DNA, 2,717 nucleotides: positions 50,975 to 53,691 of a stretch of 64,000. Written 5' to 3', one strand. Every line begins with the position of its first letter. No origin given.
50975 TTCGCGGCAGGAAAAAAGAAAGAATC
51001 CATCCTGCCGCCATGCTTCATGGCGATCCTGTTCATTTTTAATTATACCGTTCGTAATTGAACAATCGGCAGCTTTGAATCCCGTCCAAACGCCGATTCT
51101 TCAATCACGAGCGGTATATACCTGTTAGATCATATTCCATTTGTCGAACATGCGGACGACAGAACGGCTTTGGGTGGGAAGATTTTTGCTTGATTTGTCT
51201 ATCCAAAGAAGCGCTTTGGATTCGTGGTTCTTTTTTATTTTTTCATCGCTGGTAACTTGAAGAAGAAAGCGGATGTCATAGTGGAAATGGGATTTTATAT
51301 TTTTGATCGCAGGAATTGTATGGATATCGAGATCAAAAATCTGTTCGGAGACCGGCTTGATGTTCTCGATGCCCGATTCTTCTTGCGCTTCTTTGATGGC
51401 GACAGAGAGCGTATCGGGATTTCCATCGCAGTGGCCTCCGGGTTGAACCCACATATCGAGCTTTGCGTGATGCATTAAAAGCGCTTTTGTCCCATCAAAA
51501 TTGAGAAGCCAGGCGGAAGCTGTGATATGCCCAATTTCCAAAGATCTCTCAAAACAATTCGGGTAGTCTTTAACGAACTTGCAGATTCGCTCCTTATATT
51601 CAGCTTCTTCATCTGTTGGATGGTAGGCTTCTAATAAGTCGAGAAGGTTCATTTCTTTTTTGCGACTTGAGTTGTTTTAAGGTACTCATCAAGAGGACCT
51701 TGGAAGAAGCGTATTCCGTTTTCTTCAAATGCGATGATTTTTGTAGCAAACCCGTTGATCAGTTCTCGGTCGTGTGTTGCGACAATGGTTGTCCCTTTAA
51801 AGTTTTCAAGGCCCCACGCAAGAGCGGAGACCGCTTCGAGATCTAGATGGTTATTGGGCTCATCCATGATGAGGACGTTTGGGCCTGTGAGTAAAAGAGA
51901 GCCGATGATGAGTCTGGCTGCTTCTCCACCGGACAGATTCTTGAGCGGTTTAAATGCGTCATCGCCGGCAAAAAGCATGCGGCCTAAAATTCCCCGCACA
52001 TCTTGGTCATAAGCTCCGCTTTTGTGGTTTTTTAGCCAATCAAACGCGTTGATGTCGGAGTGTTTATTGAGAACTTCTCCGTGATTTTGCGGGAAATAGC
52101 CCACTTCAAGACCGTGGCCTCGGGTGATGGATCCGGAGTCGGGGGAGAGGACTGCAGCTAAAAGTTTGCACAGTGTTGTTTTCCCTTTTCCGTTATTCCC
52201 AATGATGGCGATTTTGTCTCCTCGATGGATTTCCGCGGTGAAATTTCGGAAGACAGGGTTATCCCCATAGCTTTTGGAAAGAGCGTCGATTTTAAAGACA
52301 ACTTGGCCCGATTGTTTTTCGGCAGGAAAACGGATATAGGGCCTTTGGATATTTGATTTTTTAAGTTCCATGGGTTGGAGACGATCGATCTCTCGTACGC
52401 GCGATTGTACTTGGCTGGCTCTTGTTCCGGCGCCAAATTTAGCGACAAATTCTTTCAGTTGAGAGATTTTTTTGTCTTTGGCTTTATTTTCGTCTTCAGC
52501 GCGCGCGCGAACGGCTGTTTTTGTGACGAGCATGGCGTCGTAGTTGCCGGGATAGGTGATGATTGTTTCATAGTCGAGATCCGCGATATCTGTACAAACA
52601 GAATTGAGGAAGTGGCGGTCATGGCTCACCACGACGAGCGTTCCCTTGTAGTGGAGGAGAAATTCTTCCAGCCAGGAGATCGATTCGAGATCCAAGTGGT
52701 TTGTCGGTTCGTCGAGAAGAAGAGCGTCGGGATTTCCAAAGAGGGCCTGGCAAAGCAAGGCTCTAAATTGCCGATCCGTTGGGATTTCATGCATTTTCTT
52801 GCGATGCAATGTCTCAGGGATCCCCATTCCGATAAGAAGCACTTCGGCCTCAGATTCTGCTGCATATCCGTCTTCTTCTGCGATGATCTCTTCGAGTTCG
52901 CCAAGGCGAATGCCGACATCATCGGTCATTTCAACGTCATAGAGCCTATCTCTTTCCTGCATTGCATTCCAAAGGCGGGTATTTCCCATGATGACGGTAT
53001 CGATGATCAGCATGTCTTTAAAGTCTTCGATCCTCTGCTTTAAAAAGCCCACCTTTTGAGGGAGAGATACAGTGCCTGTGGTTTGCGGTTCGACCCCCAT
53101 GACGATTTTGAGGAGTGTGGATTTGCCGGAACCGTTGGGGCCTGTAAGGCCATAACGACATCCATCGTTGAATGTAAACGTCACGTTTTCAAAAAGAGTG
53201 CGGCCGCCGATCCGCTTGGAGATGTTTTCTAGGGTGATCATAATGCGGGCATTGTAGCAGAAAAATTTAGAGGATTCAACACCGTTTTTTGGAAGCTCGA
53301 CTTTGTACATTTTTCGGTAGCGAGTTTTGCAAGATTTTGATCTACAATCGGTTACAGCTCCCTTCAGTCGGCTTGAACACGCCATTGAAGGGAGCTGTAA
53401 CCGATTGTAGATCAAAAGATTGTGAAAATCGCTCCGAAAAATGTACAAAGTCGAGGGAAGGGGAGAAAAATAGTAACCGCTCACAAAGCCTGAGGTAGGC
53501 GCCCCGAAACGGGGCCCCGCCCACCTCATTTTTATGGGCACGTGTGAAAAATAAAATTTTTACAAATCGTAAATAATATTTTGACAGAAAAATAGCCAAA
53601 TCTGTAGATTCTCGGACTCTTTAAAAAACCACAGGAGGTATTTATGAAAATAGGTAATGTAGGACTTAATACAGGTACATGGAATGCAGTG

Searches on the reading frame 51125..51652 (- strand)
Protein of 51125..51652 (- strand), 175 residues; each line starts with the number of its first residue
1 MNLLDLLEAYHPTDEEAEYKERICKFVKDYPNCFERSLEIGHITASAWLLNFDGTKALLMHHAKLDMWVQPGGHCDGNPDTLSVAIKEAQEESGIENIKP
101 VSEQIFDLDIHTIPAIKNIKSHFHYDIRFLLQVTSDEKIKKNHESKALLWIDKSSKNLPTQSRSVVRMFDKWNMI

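Call 54: find_encoding_contigs(protein=window:51125-51652:-, flank=4000, max_places=6)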
Protein window:51125-51652:- (175 aa): 2 contigs read that carry it; 2 places shown.
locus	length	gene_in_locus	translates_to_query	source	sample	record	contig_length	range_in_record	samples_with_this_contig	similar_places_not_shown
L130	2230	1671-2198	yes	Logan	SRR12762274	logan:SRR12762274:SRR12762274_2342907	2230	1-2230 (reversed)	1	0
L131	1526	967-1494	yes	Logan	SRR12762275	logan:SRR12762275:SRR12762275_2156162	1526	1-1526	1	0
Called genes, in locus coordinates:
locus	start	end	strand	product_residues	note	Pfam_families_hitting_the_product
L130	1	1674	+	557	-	?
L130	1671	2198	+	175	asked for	PF00293:NUDIX (weak)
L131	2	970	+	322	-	?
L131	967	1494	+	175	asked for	PF00293:NUDIX (weak)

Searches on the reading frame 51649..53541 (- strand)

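Call 67: search_protein_families(library=pfam, proteins=[window:51649-53541:-], max_evalue=0.01)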
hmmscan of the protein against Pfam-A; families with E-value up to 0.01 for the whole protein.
window:51649-53541:- (630 aa): 20 families
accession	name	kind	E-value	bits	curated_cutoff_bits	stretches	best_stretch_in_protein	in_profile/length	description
PF00005.33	ABC_tran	-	3.6e-40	138.2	25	2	432-563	2-136/137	ABC transporter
PF12848.13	ABC_tran_Xtn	-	4.1e-18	65.7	25.9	1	321-404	2-84/85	ABC transporter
PF13304.12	AAA_21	-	3.6e-14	54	27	1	131-147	3-19/304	AAA domain, putative AbiEii toxin, Type IV TA system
PF13555.12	AAA_29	-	3.2e-10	40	27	2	117-144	12-39/61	P-loop containing region of AAA domain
PF02463.25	SMC_N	-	1.6e-08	34.7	40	0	120-146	18-43/220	RecF/RecN/SMC N terminal domain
PF13238.12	AAA_18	-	2.1e-05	25.4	29.4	0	444-508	1-68/128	AAA domain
PF13476.12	AAA_23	-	5e-05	24.5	27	0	117-145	10-37/201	AAA domain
PF13401.12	AAA_22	-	0.00013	22.7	27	0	444-468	8-32/130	AAA domain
PF13175.12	AAA_15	-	0.00048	20.3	32.1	0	432-468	12-50/374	AAA ATPase domain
PF20720.3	nSTAND3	-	0.00049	20.3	27.2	0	428-465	4-41/155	Novel STAND NTPase 3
PF00004.35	AAA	-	0.00098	20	21.2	0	446-466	3-23/131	ATPase family associated with various cellular activities (AAA)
PF13191.12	AAA_16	-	0.0012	19.8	32.6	0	442-480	25-63/167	AAA ATPase domain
PF05729.18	NACHT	-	0.0014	18.9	26.7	0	444-462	3-21/167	NACHT domain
PF03193.22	RsgA_GTPase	-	0.0024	18.2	30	0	131-165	110-144/174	RsgA GTPase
PF00006.31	ATP-synt_ab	-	0.0024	18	29.5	0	437-463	10-36/213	ATP synthase alpha/beta family, nucleotide-binding domain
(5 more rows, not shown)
